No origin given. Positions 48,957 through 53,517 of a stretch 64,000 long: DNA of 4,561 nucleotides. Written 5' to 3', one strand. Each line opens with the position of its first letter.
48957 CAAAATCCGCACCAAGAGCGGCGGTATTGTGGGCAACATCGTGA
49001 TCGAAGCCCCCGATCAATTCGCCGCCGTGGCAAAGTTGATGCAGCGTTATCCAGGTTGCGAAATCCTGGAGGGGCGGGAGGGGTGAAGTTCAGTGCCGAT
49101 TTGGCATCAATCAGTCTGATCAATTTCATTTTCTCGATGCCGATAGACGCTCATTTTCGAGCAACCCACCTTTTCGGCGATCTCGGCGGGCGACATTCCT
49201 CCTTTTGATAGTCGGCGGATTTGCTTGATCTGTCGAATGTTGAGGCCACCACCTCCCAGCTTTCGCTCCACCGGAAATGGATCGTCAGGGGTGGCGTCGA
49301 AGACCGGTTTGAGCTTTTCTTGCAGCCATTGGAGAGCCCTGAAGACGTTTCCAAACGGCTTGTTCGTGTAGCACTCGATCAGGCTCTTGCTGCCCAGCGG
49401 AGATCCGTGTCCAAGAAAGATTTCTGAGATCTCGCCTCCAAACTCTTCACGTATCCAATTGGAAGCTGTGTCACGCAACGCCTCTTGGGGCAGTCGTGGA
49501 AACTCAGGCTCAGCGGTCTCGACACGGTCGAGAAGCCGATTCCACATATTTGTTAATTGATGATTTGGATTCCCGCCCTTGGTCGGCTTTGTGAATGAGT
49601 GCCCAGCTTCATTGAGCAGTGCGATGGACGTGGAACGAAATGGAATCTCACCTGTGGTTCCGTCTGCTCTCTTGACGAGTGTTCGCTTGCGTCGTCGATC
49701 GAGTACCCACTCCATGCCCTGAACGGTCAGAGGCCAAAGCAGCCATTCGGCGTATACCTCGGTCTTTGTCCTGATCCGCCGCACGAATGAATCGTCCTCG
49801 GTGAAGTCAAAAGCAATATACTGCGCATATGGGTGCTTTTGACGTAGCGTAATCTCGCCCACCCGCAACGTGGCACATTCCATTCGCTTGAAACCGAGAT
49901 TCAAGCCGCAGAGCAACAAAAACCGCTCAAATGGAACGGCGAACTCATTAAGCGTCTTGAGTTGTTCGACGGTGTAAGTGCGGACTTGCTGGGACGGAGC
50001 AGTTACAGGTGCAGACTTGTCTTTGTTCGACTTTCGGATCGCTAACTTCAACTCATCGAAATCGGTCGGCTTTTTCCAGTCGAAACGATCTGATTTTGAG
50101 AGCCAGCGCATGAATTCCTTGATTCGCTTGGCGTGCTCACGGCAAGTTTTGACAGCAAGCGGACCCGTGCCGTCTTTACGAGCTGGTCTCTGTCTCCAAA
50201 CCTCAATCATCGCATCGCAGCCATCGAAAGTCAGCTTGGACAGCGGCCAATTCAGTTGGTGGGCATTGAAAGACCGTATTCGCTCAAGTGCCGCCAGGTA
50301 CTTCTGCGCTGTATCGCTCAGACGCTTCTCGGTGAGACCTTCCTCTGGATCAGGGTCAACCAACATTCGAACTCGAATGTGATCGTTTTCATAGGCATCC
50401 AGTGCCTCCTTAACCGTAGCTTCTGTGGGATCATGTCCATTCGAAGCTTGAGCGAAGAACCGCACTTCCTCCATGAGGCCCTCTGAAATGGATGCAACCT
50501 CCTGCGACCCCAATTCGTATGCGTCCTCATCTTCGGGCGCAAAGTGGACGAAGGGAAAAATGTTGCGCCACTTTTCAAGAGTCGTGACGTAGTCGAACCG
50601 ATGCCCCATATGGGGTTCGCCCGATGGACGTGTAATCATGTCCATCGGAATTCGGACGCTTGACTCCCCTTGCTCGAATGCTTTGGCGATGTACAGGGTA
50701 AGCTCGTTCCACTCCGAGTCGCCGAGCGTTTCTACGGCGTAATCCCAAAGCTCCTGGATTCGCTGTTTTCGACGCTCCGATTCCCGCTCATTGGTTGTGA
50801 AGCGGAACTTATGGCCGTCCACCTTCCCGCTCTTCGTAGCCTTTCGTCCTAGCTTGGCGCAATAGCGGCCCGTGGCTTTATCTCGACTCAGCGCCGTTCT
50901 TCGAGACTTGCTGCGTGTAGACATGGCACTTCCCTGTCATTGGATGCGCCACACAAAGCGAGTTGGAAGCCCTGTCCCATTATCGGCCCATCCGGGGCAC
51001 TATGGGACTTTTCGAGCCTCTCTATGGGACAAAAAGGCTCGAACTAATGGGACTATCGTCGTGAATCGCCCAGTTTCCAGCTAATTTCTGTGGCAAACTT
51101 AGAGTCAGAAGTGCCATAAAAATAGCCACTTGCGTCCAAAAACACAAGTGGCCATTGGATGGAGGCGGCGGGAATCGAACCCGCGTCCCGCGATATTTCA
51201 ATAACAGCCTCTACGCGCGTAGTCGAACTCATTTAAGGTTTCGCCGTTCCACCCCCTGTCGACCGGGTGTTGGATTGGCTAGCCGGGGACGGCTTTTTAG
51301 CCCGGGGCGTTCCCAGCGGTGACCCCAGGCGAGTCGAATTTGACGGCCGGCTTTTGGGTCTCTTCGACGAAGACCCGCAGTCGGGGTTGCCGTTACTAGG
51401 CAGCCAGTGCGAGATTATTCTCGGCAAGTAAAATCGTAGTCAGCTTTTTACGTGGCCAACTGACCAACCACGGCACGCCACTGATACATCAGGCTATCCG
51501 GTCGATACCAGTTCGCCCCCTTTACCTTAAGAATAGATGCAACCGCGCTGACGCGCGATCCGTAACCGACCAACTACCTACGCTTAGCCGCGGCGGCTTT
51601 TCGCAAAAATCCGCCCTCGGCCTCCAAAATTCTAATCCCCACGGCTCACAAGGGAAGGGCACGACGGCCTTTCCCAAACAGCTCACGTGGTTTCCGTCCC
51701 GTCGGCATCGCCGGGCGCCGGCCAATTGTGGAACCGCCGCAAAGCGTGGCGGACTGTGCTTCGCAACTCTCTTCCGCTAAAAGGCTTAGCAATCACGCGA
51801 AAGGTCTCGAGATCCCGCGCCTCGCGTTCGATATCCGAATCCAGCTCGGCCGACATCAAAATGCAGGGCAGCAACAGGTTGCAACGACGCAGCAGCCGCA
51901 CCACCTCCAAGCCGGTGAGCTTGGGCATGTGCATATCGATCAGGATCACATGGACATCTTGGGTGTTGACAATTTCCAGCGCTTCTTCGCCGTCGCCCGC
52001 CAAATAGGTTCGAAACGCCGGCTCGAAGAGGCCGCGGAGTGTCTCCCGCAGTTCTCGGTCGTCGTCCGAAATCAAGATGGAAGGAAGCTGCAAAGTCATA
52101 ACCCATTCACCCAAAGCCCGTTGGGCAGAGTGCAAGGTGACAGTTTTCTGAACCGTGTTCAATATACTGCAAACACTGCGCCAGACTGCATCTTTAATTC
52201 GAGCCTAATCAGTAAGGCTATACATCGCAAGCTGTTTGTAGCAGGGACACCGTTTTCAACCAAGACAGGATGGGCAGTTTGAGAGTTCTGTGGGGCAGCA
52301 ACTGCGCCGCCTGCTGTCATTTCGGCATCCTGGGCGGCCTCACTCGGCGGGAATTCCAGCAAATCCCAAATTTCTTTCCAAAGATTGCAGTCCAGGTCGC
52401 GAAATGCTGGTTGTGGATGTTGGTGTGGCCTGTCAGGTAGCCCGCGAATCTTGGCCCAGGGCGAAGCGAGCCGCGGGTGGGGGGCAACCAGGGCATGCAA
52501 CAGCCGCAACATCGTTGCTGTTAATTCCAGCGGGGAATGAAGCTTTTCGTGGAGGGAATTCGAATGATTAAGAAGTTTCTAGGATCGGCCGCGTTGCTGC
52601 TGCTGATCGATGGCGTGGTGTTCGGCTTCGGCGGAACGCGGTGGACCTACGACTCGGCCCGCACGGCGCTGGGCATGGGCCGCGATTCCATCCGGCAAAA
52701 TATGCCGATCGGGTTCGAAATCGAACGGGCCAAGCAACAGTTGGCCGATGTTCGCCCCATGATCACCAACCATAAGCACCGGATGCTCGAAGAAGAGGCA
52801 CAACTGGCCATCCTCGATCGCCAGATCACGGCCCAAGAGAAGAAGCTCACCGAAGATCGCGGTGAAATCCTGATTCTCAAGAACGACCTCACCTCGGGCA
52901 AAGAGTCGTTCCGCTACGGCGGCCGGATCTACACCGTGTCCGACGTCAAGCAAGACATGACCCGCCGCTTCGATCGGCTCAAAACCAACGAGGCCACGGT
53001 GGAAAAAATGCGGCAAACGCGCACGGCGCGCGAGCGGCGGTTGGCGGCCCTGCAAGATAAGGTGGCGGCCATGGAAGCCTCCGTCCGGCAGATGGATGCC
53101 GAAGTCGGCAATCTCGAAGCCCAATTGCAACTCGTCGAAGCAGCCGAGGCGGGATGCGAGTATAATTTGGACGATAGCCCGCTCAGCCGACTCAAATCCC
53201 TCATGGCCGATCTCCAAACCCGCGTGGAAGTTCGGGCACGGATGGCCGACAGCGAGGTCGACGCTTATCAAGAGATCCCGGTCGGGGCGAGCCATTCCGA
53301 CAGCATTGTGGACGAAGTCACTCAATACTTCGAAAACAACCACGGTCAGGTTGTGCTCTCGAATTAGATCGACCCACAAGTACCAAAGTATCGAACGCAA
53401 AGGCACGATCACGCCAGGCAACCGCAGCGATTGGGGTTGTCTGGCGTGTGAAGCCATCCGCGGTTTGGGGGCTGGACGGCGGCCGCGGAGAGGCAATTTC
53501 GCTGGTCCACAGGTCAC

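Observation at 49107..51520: Large tyrosine integrase abutting the 3' end of ssrA with a sharp GC shift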

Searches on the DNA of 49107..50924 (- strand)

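Call 28: search_rna_families(sources=[L003, L006, L007], threshold=gathering)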
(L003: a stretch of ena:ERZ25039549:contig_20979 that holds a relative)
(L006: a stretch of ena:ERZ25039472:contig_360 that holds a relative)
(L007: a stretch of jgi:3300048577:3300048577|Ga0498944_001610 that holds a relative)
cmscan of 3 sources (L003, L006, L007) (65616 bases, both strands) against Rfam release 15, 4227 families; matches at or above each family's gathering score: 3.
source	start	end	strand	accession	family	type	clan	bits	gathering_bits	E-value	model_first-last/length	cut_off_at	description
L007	9417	9778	+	RF00023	tmRNA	Gene;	CL00001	172.1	47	2.6e-68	1-374/374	no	transfer-messenger RNA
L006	9421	9782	+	RF00023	tmRNA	Gene;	CL00001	153.7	47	1.6e-60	1-374/374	no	transfer-messenger RNA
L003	9411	9768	+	RF00023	tmRNA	Gene;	CL00001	153.6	47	1.7e-60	1-374/374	no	transfer-messenger RNA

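Call 46: search_rna_families(sources=[L009, L012, L015], threshold=gathering)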
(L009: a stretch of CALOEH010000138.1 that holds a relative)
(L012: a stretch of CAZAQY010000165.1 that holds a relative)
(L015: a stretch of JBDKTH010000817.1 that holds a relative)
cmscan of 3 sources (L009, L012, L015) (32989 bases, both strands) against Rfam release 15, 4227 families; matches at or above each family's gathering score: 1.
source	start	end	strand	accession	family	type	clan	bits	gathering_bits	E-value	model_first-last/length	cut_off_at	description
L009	9402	9767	+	RF00023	tmRNA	Gene;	CL00001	163.1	47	7.9e-65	1-374/374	no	transfer-messenger RNA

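Call 93: search_rna_families(sources=[L023, L025, L026, L028, L029, L030, L032, L033, L034], threshold=gathering)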
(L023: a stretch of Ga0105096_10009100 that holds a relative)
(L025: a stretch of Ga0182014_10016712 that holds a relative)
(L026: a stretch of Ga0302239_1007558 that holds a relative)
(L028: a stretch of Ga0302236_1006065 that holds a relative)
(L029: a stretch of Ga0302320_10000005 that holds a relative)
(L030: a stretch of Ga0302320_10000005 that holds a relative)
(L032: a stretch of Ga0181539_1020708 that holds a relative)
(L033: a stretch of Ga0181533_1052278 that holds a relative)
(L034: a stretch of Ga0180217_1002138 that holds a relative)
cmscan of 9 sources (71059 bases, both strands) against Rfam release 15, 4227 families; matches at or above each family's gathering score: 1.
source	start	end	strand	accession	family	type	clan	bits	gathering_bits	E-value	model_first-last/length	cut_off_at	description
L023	1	271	+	RF00023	tmRNA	Gene;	CL00001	90.9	47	5.8e-34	82-374/374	5'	transfer-messenger RNA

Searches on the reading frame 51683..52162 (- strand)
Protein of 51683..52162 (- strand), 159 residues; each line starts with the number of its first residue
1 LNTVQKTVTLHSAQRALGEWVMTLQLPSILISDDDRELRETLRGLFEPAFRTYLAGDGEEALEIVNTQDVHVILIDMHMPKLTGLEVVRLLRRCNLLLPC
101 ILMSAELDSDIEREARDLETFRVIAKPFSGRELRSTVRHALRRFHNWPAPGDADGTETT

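Call 20: search_protein_families(library=pfam, proteins=[window:51683-52162:-], max_evalue=0.001)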
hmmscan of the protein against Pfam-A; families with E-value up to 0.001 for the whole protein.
window:51683-52162:- (159 aa): 1 family
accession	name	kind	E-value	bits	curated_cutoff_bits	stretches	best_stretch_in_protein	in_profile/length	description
PF00072.30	Response_reg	-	2.8e-21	76.2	30.2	1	29-137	1-110/111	Response regulator receiver domain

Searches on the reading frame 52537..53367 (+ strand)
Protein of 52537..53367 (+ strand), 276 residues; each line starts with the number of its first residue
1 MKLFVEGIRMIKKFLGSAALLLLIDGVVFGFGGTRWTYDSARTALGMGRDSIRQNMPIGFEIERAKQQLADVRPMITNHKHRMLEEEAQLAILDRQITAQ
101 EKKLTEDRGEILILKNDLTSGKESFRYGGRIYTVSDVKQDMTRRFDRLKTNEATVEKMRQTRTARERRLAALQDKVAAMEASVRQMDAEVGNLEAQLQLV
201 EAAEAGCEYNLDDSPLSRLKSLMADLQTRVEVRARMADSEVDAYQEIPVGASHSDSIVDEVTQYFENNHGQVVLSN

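Call 20: search_protein_families(library=pfam, proteins=[window:52537-53367:+], max_evalue=0.001)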
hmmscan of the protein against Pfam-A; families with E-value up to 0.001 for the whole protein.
window:52537-53367:+ (276 aa): 0 families

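Call 37: find_related_loci(query=window:52537-53367:+, collection=genome_contigs, flank=10000)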
Query window:52537-53367:+ (276 aa) in genome_contigs; peptide patterns used: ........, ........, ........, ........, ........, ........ (x = any residue, [..] = any of these).
66 stretches matched a pattern, but none encodes a relative of the query by tblastn (E <= 1e-3).

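Call 51: find_encoding_contigs(protein=window:52537-53367:+, flank=10000, max_places=10)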
Protein window:52537-53367:+ (276 aa): no gene with exactly this product is on record in the collection.

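Call 53: find_homologous_proteins(query=window:52537-53367:+, max_evalue=0.00001)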
Query window:52537-53367:+ (276 aa): 10 proteins with E <= 0.00001 among 2749 candidates.
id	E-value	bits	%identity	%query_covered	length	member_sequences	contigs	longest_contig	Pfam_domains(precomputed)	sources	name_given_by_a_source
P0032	4.3e-155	533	94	96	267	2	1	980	PF27881.1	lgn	-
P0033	1.6e-142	492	86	97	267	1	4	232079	-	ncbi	-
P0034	4.7e-131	454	80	88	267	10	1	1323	-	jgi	jgi:chromosome segregation ATPase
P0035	9.0e-130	450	77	99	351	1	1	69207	-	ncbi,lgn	-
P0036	4.1e-129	448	78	97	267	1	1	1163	-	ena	-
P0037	9.4e-63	230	47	95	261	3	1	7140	-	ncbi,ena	-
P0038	2.1e-59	219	46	93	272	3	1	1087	-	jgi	jgi:predicted nucleic acid-binding Zn-ribbon protein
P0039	1.0e-55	207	47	88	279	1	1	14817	-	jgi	jgi:chromosome segregation ATPase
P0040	7.6e-54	201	43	93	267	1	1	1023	-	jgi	jgi:hypothetical protein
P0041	4.8e-15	74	27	70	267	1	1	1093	PF28019.1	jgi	-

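Call 55: find_encoding_contigs(protein=P0033, flank=10000, max_places=4)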
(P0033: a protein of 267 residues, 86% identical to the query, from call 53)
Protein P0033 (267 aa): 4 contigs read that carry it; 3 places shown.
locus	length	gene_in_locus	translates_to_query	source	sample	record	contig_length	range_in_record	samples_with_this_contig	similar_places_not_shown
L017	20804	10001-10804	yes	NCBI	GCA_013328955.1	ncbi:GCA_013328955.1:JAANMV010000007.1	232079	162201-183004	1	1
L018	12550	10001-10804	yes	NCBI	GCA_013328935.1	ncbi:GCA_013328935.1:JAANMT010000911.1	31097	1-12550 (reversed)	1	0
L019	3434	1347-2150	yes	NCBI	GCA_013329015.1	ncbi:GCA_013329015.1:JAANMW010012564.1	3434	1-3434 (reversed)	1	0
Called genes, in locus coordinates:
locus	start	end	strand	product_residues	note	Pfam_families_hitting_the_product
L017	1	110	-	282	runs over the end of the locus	PF08534:Redoxin, PF00578:AhpC-TSA, PF00085:Thioredoxin, PF13098:Thioredoxin_2, PF13905:Thioredoxin_8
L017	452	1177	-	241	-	PF03737:RraA-like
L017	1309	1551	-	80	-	-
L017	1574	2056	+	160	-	PF00578:AhpC-TSA, PF08534:Redoxin, PF13911:AhpC-TSA_2 (weak)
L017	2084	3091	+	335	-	PF01144:CoA_trans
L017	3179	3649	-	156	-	-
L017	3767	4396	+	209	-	PF13489:Methyltransf_23, PF01135:PCMT, PF01209:Ubie_methyltran, PF02390:Methyltransf_4 (weak), PF13649:Methyltransf_25, PF13847:Methyltransf_31, PF08241:Methyltransf_11, PF08242:Methyltransf_12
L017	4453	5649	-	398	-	PF07690:MFS_1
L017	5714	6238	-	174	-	PF00186:DHFR_1 (faint), PF01872:RibD_C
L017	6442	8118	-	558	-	PF00271:Helicase_C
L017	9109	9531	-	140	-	PF00072:Response_reg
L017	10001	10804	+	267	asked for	-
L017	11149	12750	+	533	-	-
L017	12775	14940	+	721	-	PF00069:Pkinase, PF03109:ABC1 (faint), PF07714:PK_Tyr_Ser-Thr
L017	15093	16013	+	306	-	-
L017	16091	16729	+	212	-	PF07638:Sigma70_ECF (weak), PF04542:Sigma70_r2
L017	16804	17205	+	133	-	PF13490:zf-HC2 (faint)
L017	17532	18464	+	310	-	PF00701:DHDPS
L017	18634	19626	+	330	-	PF08240:ADH_N (weak), PF16912:Glu_dehyd_C, PF00107:ADH_zinc_N, PF13602:ADH_zinc_N_2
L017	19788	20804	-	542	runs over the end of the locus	PF02142:MGS, PF01808:AICARFT_IMPCHas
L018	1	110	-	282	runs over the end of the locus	PF08534:Redoxin, PF00578:AhpC-TSA, PF00085:Thioredoxin, PF13098:Thioredoxin_2, PF13905:Thioredoxin_8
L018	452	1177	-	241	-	PF03737:RraA-like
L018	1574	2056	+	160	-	PF00578:AhpC-TSA, PF08534:Redoxin, PF13911:AhpC-TSA_2 (weak)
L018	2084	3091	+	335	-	PF01144:CoA_trans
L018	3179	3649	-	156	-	-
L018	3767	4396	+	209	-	PF13489:Methyltransf_23, PF01135:PCMT, PF01209:Ubie_methyltran, PF02390:Methyltransf_4 (weak), PF13649:Methyltransf_25, PF13847:Methyltransf_31, PF08241:Methyltransf_11, PF08242:Methyltransf_12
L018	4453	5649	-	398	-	PF07690:MFS_1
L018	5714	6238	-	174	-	PF00186:DHFR_1 (faint), PF01872:RibD_C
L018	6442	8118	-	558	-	PF00271:Helicase_C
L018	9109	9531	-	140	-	PF00072:Response_reg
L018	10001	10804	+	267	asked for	-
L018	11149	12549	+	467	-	?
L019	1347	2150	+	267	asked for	-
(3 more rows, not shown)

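Call 56: find_encoding_contigs(protein=P0035, flank=10000, max_places=4)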
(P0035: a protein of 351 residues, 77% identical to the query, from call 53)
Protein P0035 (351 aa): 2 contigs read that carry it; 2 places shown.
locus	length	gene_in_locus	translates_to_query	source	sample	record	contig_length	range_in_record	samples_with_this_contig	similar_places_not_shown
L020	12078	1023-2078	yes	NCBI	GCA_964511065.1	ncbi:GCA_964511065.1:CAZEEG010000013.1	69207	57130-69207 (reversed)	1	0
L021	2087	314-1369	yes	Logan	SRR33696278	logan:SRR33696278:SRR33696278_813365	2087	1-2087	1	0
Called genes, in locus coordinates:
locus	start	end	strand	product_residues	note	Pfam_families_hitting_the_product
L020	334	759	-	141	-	PF00072:Response_reg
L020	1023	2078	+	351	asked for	-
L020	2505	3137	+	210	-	-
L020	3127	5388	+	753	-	PF00069:Pkinase, PF03109:ABC1 (faint), PF07714:PK_Tyr_Ser-Thr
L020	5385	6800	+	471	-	-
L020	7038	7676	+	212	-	PF07638:Sigma70_ECF (faint), PF04542:Sigma70_r2, PF00196:GerE (faint)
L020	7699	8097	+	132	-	PF13490:zf-HC2 (faint)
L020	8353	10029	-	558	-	PF00375:SDF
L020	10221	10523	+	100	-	-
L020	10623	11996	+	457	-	PF01408:GFO_IDH_MocA, PF19051:GFO_IDH_MocA_C2, PF22725:GFO_IDH_MocA_C3 (faint)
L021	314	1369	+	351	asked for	-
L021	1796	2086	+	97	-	?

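Call 104: list_cluster_members(proteins=[window:52564-53367:+, window:59145-59783:+, window:49107-50924:-, window:692-2737:-, window:55172-57286:+])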
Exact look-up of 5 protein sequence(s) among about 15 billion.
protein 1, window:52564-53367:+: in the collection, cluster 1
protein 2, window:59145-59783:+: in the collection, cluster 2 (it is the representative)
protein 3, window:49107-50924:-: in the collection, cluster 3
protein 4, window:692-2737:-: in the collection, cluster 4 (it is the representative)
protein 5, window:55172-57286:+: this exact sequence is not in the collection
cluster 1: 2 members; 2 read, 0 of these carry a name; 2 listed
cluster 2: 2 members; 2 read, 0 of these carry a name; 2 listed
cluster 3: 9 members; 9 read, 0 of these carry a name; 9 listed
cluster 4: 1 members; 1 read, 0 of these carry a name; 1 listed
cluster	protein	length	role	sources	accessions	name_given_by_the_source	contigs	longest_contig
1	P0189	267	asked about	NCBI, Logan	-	-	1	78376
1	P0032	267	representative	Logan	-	-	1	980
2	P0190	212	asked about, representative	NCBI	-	-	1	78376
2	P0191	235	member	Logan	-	-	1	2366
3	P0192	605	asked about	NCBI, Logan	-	-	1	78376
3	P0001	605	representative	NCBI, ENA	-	-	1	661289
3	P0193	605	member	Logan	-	-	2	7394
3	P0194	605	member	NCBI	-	-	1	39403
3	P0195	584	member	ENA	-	-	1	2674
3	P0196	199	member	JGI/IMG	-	-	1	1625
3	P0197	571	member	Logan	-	-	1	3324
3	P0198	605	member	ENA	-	-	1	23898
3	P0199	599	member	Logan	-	-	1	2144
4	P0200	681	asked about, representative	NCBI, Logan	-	-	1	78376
